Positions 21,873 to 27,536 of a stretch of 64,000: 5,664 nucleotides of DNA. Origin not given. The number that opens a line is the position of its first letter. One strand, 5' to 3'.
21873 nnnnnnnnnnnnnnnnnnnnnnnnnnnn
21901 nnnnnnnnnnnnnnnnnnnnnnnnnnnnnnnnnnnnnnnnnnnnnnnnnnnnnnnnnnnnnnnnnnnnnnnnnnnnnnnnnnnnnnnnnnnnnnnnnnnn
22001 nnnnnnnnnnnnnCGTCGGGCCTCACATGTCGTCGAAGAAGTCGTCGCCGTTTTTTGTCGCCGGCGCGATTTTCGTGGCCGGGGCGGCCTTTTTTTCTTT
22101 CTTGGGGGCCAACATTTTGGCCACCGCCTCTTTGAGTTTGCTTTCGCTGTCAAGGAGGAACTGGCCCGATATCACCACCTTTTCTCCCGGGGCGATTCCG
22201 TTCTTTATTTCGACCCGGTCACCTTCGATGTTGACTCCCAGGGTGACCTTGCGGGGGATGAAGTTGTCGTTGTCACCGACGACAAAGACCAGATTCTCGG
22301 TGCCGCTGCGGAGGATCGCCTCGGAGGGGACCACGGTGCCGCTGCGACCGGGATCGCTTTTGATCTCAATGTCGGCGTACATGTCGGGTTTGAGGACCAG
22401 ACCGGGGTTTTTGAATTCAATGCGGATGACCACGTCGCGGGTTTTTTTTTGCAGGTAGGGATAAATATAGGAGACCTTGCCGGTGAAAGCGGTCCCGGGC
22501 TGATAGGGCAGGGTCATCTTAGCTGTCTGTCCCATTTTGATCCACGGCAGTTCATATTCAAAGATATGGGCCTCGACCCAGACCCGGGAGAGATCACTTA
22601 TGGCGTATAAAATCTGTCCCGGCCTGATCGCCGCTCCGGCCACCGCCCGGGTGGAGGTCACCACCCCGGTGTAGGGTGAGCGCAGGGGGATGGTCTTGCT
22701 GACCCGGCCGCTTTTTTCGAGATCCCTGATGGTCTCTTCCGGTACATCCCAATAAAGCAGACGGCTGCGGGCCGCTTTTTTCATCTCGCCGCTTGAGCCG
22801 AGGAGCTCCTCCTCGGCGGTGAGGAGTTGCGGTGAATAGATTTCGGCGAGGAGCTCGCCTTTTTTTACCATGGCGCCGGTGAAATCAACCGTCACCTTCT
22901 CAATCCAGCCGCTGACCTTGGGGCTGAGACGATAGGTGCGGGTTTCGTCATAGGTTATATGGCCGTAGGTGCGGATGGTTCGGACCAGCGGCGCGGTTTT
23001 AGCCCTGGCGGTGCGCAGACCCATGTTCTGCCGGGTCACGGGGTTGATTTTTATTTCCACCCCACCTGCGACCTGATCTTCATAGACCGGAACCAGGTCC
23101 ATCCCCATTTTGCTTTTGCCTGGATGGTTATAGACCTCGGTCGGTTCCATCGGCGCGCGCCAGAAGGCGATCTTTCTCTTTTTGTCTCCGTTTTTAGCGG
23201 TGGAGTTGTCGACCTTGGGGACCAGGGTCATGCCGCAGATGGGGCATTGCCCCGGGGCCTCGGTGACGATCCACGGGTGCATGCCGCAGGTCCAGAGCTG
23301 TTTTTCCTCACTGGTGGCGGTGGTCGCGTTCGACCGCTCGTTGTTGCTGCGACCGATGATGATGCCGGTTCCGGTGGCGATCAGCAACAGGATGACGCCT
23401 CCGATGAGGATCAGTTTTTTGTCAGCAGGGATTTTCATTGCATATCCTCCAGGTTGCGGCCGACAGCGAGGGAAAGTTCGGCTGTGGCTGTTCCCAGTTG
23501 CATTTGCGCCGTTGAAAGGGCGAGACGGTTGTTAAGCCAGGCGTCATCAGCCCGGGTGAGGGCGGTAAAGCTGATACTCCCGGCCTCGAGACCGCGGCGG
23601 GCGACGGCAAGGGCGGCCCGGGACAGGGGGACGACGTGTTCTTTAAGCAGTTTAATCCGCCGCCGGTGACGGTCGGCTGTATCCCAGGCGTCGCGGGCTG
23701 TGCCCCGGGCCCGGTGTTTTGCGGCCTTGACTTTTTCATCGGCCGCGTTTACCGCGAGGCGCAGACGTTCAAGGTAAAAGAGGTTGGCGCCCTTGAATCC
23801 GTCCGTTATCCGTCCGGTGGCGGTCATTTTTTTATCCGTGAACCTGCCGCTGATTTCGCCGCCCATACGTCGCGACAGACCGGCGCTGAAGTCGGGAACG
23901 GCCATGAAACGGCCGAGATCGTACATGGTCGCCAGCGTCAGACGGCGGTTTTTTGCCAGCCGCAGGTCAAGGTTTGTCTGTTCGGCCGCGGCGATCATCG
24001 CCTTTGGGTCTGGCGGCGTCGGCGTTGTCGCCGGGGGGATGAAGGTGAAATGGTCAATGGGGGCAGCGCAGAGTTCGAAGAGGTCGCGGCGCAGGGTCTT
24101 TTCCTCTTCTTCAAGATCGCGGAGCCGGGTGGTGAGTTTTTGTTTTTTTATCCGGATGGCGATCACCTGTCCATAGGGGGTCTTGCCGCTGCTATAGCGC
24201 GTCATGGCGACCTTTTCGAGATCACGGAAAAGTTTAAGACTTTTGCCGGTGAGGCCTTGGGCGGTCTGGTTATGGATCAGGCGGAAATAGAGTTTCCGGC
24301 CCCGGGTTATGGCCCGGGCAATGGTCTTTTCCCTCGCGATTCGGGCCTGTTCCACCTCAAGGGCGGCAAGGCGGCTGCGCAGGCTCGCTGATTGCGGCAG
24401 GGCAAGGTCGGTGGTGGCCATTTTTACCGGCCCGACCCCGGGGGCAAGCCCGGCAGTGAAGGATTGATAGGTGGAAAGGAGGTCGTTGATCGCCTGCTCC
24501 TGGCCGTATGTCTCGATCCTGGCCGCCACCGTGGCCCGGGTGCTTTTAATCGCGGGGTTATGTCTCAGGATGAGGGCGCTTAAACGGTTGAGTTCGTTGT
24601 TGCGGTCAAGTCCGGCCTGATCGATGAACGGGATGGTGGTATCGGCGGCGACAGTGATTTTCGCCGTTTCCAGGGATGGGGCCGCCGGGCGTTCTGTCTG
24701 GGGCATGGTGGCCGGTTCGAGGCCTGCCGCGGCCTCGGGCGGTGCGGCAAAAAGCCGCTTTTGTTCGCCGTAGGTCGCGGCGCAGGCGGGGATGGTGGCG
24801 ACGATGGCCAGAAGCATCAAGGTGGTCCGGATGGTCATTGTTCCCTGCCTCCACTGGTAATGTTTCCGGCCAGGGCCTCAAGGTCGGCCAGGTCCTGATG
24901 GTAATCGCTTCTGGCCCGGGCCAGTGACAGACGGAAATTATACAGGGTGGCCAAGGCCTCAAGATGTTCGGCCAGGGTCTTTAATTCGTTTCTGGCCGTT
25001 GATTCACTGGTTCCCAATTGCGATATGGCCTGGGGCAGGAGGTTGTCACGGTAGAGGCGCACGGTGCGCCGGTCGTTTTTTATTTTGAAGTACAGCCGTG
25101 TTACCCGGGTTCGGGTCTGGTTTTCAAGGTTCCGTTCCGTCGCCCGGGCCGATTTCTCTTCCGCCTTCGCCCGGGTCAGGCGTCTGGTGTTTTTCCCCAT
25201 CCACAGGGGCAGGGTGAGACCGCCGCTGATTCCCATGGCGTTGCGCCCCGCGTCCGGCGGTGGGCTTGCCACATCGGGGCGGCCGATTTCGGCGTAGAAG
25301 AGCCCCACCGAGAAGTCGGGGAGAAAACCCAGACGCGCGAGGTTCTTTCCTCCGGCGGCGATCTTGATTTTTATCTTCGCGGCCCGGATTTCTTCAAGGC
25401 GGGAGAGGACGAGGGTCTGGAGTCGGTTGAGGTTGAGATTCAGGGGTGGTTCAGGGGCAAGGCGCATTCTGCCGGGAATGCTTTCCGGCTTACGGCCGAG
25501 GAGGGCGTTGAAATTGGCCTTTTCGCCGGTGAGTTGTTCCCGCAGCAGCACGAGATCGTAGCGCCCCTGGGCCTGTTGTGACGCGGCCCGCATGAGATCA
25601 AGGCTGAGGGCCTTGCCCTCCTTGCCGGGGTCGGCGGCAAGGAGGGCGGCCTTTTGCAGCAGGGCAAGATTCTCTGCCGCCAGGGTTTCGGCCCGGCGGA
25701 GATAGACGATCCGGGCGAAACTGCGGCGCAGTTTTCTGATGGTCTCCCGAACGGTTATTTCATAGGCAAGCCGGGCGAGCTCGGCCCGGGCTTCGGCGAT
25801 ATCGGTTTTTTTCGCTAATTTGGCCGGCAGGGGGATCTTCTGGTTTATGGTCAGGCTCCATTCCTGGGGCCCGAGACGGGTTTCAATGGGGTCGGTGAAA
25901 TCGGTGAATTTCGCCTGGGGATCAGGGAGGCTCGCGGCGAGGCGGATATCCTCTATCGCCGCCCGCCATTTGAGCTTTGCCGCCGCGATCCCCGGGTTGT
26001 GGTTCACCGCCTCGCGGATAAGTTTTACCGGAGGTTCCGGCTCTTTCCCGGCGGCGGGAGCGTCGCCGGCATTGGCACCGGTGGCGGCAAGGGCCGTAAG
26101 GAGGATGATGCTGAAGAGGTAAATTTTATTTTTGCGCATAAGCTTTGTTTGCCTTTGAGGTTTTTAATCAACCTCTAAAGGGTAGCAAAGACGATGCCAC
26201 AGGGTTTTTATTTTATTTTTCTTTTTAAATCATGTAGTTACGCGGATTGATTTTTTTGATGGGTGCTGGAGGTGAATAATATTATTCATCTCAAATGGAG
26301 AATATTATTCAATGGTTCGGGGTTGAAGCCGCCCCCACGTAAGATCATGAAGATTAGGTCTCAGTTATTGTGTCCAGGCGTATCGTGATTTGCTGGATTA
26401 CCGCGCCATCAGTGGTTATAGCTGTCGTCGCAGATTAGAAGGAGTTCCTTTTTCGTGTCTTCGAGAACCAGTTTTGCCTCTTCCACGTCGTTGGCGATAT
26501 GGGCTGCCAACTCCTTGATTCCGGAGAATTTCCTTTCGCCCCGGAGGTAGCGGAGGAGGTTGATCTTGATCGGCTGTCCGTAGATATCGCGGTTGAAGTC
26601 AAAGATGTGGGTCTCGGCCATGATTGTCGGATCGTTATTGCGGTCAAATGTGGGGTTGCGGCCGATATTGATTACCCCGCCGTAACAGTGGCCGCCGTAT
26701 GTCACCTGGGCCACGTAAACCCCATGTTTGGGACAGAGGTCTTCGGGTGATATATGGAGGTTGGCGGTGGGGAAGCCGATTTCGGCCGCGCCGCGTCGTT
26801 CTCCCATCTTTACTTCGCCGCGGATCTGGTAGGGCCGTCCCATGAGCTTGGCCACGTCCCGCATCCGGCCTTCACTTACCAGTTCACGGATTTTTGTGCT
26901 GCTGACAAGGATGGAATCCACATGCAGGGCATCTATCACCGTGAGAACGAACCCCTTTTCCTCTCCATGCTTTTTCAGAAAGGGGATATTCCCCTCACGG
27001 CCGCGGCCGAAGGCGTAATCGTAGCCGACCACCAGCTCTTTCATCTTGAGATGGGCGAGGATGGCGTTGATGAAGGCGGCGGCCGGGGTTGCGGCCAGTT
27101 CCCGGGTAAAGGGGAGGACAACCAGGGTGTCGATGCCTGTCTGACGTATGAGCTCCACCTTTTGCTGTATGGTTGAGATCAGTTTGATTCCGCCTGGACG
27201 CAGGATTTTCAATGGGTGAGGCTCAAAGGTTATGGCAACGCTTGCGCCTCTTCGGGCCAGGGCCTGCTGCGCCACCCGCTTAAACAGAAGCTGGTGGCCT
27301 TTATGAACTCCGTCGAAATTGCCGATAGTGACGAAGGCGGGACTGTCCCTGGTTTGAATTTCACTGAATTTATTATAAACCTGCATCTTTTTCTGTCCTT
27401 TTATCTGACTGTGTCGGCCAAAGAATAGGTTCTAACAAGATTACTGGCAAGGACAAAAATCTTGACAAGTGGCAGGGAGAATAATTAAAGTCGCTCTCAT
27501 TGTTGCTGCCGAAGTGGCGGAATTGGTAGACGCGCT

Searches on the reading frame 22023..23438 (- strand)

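Call 28: search_protein_families(library=ncbifam, proteins=[window:22023-23438:-], max_evalue=1e-30)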
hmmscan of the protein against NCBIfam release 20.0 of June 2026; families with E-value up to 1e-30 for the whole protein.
window:22023-23438:- (471 aa): 3 families
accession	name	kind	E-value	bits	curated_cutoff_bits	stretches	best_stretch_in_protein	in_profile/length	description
NF007303.0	PRK09783.1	subfamily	1e-56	192.2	390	1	80-448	37-411/414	copper/silver efflux system membrane fusion protein CusB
TIGR00999.1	8a0102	subfamily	1.8e-35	122.4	319.3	1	247-430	90-271/271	CzcB/NccB family metal efflux transporter periplasmic adaptor subunit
TIGR01730.1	RND_mfp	subfamily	3.9e-34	118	94.9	0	252-437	137-321/322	efflux RND transporter periplasmic adaptor subunit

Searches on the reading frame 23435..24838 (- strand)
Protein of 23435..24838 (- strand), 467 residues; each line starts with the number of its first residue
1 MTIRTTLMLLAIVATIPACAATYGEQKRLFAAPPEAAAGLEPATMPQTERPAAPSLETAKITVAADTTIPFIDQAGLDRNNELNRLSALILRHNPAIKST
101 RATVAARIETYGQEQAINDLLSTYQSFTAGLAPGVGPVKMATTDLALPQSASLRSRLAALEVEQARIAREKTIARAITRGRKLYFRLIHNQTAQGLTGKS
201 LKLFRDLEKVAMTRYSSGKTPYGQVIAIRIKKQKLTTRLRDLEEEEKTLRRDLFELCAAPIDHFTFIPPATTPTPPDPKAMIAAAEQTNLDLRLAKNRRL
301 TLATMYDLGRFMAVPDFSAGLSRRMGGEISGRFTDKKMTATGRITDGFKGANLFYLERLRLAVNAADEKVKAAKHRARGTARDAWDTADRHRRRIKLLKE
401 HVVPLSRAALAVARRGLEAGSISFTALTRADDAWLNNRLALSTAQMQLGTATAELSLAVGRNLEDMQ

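Call 28: search_protein_families(library=ncbifam, proteins=[window:23435-24838:-], max_evalue=1e-30)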
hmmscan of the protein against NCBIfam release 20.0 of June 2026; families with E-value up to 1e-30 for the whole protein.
window:23435-24838:- (467 aa): 0 families

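Call 29: search_protein_families(library=pfam, proteins=[window:23435-24838:-], max_evalue=0.00001)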
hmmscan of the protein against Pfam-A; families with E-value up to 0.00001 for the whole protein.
window:23435-24838:- (467 aa): 1 family
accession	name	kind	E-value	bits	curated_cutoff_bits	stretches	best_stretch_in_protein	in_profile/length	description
PF02321.23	OEP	-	2.8e-13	50.6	22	1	280-460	3-187/187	Outer membrane efflux protein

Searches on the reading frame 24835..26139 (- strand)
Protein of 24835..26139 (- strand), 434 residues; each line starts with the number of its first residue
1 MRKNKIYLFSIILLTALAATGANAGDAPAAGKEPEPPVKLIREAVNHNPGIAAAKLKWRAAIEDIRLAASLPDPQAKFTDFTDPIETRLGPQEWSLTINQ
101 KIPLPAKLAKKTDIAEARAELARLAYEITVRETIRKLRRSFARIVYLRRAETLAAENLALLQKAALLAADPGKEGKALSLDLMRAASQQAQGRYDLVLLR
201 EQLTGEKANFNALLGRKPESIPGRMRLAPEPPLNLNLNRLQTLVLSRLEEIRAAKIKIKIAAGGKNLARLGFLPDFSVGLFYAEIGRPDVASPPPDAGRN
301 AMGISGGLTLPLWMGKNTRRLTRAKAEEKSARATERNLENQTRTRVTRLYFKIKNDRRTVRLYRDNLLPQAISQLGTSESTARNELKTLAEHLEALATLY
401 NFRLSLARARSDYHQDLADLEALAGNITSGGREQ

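Call 28: search_protein_families(library=ncbifam, proteins=[window:24835-26139:-], max_evalue=1e-30)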
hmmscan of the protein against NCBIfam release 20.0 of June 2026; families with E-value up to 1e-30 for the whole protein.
window:24835-26139:- (434 aa): 0 families

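Call 29: search_protein_families(library=pfam, proteins=[window:24835-26139:-], max_evalue=0.00001)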
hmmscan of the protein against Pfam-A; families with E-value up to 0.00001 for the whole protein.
window:24835-26139:- (434 aa): 1 family
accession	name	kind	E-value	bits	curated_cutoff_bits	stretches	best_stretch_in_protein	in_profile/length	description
PF02321.23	OEP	-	7.7e-39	133.9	22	2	237-425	1-187/187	Outer membrane efflux protein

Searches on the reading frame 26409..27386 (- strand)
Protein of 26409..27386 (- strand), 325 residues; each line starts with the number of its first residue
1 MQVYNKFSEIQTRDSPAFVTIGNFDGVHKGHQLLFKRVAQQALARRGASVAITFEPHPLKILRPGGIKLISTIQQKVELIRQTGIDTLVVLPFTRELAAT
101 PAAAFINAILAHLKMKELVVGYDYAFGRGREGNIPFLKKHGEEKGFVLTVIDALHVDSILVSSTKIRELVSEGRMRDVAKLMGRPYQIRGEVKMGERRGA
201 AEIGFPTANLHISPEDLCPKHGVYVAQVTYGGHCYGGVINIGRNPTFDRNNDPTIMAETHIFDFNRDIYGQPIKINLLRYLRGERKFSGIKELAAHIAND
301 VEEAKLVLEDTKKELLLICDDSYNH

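Call 28: search_protein_families(library=ncbifam, proteins=[window:26409-27386:-], max_evalue=1e-30)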
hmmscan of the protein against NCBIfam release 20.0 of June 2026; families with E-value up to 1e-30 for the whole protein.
window:26409-27386:- (325 aa): 7 families
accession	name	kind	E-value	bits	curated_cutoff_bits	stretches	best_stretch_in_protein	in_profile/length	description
NF004160.0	PRK05627.1-3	equivalog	2.1e-89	299.4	295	1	2-312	2-323/325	bifunctional riboflavin kinase/FAD synthetase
NF004162.0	PRK05627.1-5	equivalog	5.6e-78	262.4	241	1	9-309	7-300/304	bifunctional riboflavin kinase/FAD synthetase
NF004159.0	PRK05627.1-2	equivalog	1.4e-77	261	306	1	1-312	2-311/326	bifunctional riboflavin kinase/FAD synthetase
TIGR00083.1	ribF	equivalog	2.7e-77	260.1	184.35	1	19-308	2-289/290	riboflavin biosynthesis protein RibF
NF004161.0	PRK05627.1-4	equivalog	1.5e-74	250.9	461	1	11-316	14-319/324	bifunctional riboflavin kinase/FAD synthetase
NF004163.0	PRK05627.1-6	equivalog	8.6e-72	241.9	315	1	2-312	2-311/313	bifunctional riboflavin kinase/FAD synthetase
NF004158.0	PRK05627.1-1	equivalog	4.4e-58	197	396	1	5-304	7-300/304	bifunctional riboflavin kinase/FAD synthetase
